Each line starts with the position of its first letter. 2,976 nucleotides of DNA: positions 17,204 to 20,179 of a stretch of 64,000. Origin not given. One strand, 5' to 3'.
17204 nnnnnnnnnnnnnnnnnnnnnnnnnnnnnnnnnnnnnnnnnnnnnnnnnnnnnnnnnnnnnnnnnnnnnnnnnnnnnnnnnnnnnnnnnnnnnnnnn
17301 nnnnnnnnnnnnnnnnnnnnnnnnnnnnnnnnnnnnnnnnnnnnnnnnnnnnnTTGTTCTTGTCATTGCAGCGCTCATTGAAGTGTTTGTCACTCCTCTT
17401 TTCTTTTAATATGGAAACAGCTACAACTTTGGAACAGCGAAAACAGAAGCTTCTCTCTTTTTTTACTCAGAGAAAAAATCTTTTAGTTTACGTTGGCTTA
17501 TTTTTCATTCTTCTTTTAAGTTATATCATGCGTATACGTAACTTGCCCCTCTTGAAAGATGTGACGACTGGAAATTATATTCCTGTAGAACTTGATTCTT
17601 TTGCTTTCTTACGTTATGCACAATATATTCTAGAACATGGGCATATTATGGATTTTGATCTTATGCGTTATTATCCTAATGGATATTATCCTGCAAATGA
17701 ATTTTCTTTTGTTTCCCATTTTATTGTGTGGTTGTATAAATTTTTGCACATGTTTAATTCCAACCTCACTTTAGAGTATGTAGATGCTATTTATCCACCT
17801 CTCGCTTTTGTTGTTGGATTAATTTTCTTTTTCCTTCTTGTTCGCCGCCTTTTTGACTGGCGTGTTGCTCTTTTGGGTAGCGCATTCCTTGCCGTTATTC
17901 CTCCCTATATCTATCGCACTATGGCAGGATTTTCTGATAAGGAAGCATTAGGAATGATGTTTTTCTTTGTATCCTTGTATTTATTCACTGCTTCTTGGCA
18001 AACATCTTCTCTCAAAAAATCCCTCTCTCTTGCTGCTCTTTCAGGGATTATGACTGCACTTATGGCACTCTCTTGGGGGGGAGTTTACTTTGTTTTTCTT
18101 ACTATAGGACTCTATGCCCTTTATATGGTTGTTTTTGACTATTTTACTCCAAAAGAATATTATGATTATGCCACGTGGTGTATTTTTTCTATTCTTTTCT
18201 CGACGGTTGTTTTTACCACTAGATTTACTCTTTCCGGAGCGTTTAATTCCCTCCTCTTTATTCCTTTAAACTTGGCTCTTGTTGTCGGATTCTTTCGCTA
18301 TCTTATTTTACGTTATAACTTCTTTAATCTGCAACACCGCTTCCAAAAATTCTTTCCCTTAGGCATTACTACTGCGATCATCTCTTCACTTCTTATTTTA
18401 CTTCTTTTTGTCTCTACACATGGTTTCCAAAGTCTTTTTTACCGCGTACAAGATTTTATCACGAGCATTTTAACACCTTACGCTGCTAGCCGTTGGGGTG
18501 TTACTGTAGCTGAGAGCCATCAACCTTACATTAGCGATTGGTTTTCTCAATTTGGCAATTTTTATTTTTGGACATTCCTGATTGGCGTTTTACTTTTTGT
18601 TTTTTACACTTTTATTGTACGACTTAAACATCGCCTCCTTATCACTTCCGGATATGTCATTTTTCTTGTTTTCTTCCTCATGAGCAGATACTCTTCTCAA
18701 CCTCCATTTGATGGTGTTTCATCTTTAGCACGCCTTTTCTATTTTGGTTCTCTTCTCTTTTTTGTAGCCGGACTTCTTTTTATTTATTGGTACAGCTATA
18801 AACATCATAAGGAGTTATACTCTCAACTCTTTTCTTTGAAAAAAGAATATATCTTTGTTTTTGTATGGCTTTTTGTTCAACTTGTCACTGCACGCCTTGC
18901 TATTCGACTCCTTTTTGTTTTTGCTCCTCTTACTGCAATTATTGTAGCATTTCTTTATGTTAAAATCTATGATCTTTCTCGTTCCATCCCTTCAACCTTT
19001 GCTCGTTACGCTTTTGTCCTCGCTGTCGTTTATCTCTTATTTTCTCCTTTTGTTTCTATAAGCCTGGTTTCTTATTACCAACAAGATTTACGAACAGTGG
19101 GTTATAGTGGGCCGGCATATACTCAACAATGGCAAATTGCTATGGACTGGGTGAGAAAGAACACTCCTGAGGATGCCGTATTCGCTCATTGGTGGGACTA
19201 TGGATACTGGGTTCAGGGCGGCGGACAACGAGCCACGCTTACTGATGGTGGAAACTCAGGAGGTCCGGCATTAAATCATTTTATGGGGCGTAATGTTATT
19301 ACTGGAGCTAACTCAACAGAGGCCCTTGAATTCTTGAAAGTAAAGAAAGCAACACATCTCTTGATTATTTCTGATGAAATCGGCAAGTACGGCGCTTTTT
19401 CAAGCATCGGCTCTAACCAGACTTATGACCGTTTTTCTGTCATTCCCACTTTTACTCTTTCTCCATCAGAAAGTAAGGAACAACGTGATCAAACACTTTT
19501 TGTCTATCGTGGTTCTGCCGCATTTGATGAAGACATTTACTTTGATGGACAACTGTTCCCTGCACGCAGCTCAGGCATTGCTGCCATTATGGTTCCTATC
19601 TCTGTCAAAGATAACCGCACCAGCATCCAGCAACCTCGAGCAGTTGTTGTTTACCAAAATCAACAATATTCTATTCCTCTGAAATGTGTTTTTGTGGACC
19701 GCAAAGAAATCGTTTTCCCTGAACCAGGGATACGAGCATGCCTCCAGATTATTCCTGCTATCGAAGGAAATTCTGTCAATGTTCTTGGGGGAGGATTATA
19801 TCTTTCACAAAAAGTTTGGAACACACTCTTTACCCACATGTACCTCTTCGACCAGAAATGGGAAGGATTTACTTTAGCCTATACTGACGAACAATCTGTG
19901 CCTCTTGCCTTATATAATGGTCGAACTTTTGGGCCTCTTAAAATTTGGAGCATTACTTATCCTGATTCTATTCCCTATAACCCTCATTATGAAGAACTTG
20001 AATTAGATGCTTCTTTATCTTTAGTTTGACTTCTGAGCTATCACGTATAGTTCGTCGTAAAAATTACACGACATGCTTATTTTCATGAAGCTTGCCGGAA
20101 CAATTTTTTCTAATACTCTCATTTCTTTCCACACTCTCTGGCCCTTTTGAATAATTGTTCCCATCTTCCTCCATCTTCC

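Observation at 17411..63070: ~46-kb protein-glycosylation island: AglB, GlcNAc-1-P transferase, ~20 glycosyltransferases, two flippases, three Dol-P-sugar synthases paired with GT-C enzymes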

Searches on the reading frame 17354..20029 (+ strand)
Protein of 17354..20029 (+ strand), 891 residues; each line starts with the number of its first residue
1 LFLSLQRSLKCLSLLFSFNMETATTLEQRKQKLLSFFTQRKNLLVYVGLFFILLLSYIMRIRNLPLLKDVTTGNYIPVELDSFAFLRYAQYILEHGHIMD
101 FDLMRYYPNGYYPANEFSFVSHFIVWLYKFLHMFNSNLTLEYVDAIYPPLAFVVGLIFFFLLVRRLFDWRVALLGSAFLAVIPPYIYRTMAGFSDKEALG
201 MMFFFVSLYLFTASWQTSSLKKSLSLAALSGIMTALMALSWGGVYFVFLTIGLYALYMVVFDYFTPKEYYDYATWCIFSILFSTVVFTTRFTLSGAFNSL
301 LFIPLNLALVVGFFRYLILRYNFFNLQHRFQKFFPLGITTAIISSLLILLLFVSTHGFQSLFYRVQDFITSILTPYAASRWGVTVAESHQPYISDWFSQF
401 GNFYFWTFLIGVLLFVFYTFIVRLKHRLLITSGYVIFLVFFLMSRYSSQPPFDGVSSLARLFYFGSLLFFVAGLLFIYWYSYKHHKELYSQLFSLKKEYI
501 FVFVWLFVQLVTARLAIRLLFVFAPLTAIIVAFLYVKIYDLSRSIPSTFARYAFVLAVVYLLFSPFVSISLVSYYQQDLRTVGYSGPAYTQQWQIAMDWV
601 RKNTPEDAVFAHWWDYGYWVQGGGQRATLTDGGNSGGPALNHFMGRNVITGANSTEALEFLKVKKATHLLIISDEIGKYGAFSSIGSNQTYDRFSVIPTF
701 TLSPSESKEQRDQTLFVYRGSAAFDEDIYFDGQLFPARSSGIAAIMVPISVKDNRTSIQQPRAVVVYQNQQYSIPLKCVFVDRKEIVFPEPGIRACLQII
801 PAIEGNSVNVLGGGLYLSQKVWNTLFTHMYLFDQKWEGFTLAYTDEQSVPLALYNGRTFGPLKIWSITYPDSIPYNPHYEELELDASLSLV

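Call 3: search_protein_families(library=pfam, proteins=[window:17354-20029:+], max_evalue=0.001)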
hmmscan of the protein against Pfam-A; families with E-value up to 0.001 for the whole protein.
window:17354-20029:+ (891 aa): 2 families
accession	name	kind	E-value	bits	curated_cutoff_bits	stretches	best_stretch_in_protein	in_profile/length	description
PF02516.20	STT3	-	2.4e-19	70.6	24.5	1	71-434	23-380/405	Oligosaccharyl transferase STT3, N-terminal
PF21436.2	STT3-PglB_core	-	0.00043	21.3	23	1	607-638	3-33/131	STT3/PglB/AglB core domain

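Call 13: find_homologous_proteins(query=window:17411-20029:+, max_evalue=1e-10)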
Query window:17411-20029:+ (872 aa): 178 proteins with E <= 1e-10 among 8000 candidates; the best 120 are listed.
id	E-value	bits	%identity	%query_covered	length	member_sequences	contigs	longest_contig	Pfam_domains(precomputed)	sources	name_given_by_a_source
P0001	0.0e+0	1878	100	96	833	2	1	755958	PF02516.21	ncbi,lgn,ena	-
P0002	0.0e+0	1204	61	99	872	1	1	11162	PF02516.21,PF13231.13,PF21436.3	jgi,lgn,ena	-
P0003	0.0e+0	1117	56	100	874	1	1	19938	PF02516.21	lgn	-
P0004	0.0e+0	1105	58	100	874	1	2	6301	PF02516.21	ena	-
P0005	4.9e-254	864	45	99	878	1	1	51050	PF02516.21,PF21436.3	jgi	jgi:asparagine N-glycosylation enzyme membrane subunit Stt3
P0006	1.1e-251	856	45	99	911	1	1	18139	PF02516.21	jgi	jgi:asparagine N-glycosylation enzyme membrane subunit Stt3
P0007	9.7e-251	853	45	99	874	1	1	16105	PF02516.21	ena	-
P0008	2.2e-248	846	44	99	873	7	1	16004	PF02516.21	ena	-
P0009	3.8e-247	841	46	99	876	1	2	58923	PF02516.21,PF10034.16,PF21436.3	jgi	-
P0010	5.3e-247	841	45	100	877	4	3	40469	PF02516.21,PF10034.16,PF21436.3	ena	-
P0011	3.0e-246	838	45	100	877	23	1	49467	PF02516.21,PF21436.3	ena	-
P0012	3.5e-246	838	46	99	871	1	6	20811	PF02516.21,PF13231.13,PF21436.3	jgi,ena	-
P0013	1.1e-245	837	44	99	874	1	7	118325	PF02516.21,PF21436.3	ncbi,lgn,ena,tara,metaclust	tara:strand:- start:1101 stop:3725 length:2625 start_codon:yes stop_codon:yes gene_type:complete|met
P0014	7.9e-243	827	44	99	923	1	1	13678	PF02516.21,PF21436.3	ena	-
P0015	1.3e-242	826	45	98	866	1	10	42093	PF02516.21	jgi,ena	-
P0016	1.9e-242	826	44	99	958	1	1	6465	PF02516.21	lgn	-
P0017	6.7e-242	824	44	100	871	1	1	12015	PF02516.21,PF21436.3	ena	-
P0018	7.6e-241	821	44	98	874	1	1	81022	PF02516.21,PF21436.3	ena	-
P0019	3.3e-239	815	44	99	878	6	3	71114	PF02516.21,PF10034.16,PF21436.3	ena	-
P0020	7.0e-239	814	44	100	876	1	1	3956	PF02516.21,PF21436.3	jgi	-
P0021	8.0e-239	814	43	99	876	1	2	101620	PF02516.21,PF21436.3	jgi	-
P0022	1.7e-238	813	44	99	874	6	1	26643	PF02516.21,PF21436.3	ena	-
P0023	2.5e-236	806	44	98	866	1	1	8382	PF02516.21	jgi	-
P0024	4.4e-236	805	43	99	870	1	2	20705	PF02516.21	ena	-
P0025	4.4e-235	802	43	100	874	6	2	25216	PF02516.21,PF21436.3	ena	-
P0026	4.8e-235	801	46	98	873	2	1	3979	PF02516.21,PF13231.13,PF21436.3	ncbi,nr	ncbi:glycosyltransferase family 39 protein [archaeon]|nr:glycosyltransferase family 39 protein [arch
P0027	5.0e-235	801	44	97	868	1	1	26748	PF02516.21,PF13231.13,PF21436.3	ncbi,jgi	-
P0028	1.5e-234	800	44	99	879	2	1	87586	PF02516.21,PF21436.3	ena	-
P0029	2.1e-234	799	43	99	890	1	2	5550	PF02516.21,PF21436.3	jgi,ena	-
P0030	8.3e-234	797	44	99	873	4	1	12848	PF02516.21,PF10034.16,PF21436.3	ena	-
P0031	3.5e-233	795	44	95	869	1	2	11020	PF02516.21,PF21436.3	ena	-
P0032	4.5e-233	795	44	99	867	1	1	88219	PF02516.21,PF13231.13,PF21436.3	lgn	-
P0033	4.6e-233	795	44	98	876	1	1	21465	PF02516.21,PF21436.3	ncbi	ncbi:MAG: STT3 domain-containing protein [archaeon]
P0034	1.0e-232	794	43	98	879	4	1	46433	PF02516.21,PF21436.3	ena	-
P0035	5.0e-232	791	44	98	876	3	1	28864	PF02516.21,PF21436.3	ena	-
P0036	6.9e-232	791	44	98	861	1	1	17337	PF02516.21,PF21436.3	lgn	-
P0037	3.6e-231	789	44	99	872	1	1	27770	PF02516.21,PF13231.13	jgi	-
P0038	5.7e-230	785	43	99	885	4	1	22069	PF22627.1,PF02516.21,PF13231.13,PF21436.3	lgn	-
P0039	8.5e-230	784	42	99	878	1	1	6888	PF02516.21,PF13231.13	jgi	jgi:dolichyl-diphosphooligosaccharide--protein glycosyltransferase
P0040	2.9e-228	779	41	100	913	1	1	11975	PF02516.21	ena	-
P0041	1.2e-227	777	42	95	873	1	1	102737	PF02516.21,PF13231.13,PF21436.3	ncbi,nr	ncbi:MAG: glycosyltransferase family 39 protein [Nanoarchaeota archaeon]|nr:glycosyltransferase fami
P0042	1.4e-227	777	43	99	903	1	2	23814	PF02516.21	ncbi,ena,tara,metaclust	tara:strand:+ start:672 stop:3383 length:2712 start_codon:yes stop_codon:yes gene_type:complete|meta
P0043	5.1e-227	775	43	97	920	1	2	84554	PF02516.21,PF13231.13,PF21436.3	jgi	jgi:asparagine N-glycosylation enzyme membrane subunit Stt3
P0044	9.0e-225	767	42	99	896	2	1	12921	PF02516.21,PF13231.13,PF21436.3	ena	-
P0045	2.2e-224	766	44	99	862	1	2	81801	PF02516.21,PF13231.13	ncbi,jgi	-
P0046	5.2e-224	765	42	99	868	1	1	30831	PF02516.21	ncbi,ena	-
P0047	1.1e-223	764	43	98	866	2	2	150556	PF02516.21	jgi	jgi:dolichyl-diphosphooligosaccharide--protein glycosyltransferase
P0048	4.0e-223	762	44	97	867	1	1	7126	PF02516.21,PF21436.3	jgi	-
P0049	1.4e-222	760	43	100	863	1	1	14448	PF02516.21,PF21436.3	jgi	-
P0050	5.4e-222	758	43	99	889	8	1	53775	PF02516.21,PF21436.3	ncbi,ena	-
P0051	1.9e-221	756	44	98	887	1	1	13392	PF02516.21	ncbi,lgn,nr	ncbi:MAG: STT3 domain-containing protein [Nanoarchaeota archaeon]|nr:STT3 domain-containing protein 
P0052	1.0e-220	754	43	99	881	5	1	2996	PF02516.21,PF21436.3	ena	-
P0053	1.3e-220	754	42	98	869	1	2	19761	PF02516.21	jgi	-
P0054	1.7e-220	753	41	98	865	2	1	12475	PF02516.21,PF13231.13,PF21436.3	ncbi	-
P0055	1.9e-220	753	43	98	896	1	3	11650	PF02516.21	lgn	-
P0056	2.8e-220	753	42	100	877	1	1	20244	PF22627.1,PF02516.21,PF13231.13,PF21436.3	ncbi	-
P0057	4.5e-220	752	42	99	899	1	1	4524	PF02516.21,PF21436.3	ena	-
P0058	5.1e-220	752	42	99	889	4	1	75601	PF02516.21,PF21436.3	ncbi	-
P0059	5.5e-220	752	41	99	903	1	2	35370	PF02516.21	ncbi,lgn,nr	ncbi:hypothetical protein HYT56_03985 [Candidatus Woesearchaeota archaeon]|nr:hypothetical protein [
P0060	6.5e-220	751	43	99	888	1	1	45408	PF02516.21,PF21436.3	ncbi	-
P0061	8.0e-220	751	43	99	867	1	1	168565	PF02516.21,PF21436.3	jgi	jgi:asparagine N-glycosylation enzyme membrane subunit Stt3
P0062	1.3e-219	750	44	96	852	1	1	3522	PF02516.21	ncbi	ncbi:hypothetical protein D6777_01885, partial [Candidatus Woesearchaeota archaeon]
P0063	5.5e-219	748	41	98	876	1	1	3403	PF22627.1,PF02516.21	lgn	-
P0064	7.9e-219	748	40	98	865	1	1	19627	PF02516.21,PF10034.16,PF13231.13,PF21436.3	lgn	-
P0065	1.1e-218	747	44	98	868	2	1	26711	PF02516.21,PF21436.3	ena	-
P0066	1.4e-218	747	43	98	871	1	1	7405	PF02516.21,PF21436.3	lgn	-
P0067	1.5e-218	747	42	99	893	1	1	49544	PF02516.21,PF21436.3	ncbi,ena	-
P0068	1.6e-218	747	42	99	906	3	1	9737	PF02516.21,PF13231.13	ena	-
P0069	1.7e-218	747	43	99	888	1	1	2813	PF02516.21,PF21436.3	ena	-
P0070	2.0e-218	746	43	98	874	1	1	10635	PF02516.21,PF21436.3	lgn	-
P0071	4.1e-218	745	43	96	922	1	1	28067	PF02516.21,PF13231.13,PF21436.3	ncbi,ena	-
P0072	1.3e-217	744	43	99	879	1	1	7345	PF02516.21,PF21436.3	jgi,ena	-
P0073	2.3e-217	743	41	99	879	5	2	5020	PF02516.21,PF13231.13,PF21436.3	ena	-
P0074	8.4e-217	741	43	98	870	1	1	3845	PF02516.21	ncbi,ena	-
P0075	2.4e-216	740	42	97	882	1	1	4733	PF02516.21,PF21436.3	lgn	-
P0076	3.5e-216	739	42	99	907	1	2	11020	PF02516.21,PF13231.13,PF21436.3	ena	-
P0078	1.0e-215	737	40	99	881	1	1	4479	PF02516.21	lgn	-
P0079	1.5e-215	737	43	98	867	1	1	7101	PF02516.21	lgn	-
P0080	2.7e-215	736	43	99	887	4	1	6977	PF02516.21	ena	-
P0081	2.7e-215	736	41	98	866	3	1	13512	PF02516.21,PF13231.13,PF21436.3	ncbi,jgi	-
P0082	3.0e-215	736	42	98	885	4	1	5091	PF02516.21,PF21436.3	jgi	-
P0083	5.7e-215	735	41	98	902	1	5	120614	PF02516.21,PF13231.13,PF21436.3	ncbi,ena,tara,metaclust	tara:strand:- start:16349 stop:19057 length:2709 start_codon:yes stop_codon:yes gene_type:complete|m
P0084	7.5e-215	735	41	99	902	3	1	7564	PF02516.21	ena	-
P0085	7.5e-215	735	41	98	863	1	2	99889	PF02516.21,PF21436.3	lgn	-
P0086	3.9e-214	732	41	100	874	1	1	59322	PF02516.21,PF13231.13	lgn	-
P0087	1.3e-213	730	42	97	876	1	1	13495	PF02516.21,PF13231.13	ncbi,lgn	-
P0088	2.4e-213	730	42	96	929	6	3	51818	PF02516.21,PF21436.3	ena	-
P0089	8.8e-213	728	41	97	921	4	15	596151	PF02516.21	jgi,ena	jgi:asparagine N-glycosylation enzyme membrane subunit Stt3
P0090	1.9e-212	727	44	91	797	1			PF02516.21,PF21436.3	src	-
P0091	2.0e-212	727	41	98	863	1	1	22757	PF02516.21,PF13231.13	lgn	-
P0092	4.3e-212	725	40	98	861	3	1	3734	PF22627.1,PF02516.21,PF21436.3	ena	-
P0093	4.9e-212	725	42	99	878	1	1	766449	PF02516.21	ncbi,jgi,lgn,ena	ncbi:MAG: STT3 domain-containing protein [Candidatus Nanoarchaeia archaeon]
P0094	7.2e-211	721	42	98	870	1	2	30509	PF02516.21,PF13231.13,PF21436.3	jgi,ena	jgi:asparagine N-glycosylation enzyme membrane subunit Stt3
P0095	9.8e-211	721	42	95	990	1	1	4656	PF02516.21,PF13231.13,PF21436.3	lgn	-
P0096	1.3e-210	721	42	97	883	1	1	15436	PF02516.21,PF21436.3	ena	-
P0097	2.2e-210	720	40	96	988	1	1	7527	PF02516.21,PF13231.13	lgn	-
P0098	3.0e-210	719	41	99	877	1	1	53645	PF02516.21,PF21436.3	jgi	jgi:asparagine N-glycosylation enzyme membrane subunit Stt3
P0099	2.3e-209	716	41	99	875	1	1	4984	PF02516.21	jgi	-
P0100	5.6e-209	715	42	99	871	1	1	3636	PF02516.21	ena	-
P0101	5.8e-208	712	42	99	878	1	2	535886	PF02516.21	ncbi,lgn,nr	ncbi:MAG: STT3 domain-containing protein [Candidatus Nanoarchaeia archaeon]|nr:STT3 domain-containin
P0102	1.0e-207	711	40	100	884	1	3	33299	PF02516.21,PF21436.3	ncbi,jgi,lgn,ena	-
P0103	1.0e-207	711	40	98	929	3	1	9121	PF02516.21,PF13231.13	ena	-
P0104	6.4e-207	708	42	99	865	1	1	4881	PF02516.21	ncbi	-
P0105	4.9e-206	705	41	99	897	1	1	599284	PF02516.21,PF21436.3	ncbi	-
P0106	1.5e-205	704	40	98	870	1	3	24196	PF02516.21,PF21436.3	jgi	-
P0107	2.0e-205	703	41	97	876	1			PF02516.21,PF21436.3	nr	nr:hypothetical protein [Candidatus Woesearchaeota archaeon]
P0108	2.7e-205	703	40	97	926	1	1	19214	PF02516.21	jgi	jgi:asparagine N-glycosylation enzyme membrane subunit Stt3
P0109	7.2e-205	702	41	99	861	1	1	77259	PF02516.21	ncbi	-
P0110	1.7e-204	700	42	97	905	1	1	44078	PF02516.21,PF21436.3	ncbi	ncbi:MAG: STT3 domain-containing protein [archaeon]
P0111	2.6e-204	700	40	99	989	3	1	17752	PF02516.21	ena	-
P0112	3.6e-204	699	43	92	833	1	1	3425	PF02516.21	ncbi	ncbi:MAG: STT3 domain-containing protein, partial [Candidatus Woesearchaeota archaeon]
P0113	5.6e-204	699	41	96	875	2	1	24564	PF02516.21,PF21436.3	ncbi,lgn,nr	ncbi:MAG: STT3 domain-containing protein [Candidatus Nanoarchaeia archaeon]|nr:STT3 domain-containin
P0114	7.5e-203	695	39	100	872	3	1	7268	PF02516.21,PF10034.16,PF13231.13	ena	-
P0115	1.7e-202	694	40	97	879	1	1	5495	PF02516.21,PF13231.13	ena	-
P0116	2.6e-202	693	41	94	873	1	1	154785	PF02516.21,PF21436.3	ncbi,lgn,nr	ncbi:MAG: STT3 domain-containing protein [Candidatus Nanoarchaeia archaeon]|nr:STT3 domain-containin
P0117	1.9e-201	690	38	98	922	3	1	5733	PF02516.21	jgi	jgi:asparagine N-glycosylation enzyme membrane subunit Stt3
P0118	1.8e-199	684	38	97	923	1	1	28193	PF02516.21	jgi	-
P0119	9.5e-199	681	39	99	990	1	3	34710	PF02516.21,PF21436.3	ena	-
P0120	2.1e-197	677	42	100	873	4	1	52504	PF02516.21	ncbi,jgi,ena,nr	ncbi:MAG: hypothetical protein KJ623_02790 [Nanoarchaeota archaeon]|nr:hypothetical protein [Nanoarc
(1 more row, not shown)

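Call 14: find_encoding_contigs(protein=P0001, flank=1000, max_places=3)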
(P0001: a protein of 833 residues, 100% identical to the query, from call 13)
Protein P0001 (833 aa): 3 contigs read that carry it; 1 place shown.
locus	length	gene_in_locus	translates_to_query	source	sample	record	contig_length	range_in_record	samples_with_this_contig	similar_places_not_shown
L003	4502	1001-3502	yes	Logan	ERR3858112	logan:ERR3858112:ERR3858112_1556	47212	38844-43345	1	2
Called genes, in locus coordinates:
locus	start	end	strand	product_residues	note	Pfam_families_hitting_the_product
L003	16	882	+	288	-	PF01944:SpoIIM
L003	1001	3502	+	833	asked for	PF02516:STT3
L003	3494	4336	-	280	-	PF13489:Methyltransf_23, PF01728:FtsJ (weak), PF07021:MetW, PF08241:Methyltransf_11, PF08242:Methyltransf_12, PF13649:Methyltransf_25, PF13847:Methyltransf_31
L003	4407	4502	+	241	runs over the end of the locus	PF00535:Glycos_transf_2, PF10111:Glyco_tranf_2_2 (weak)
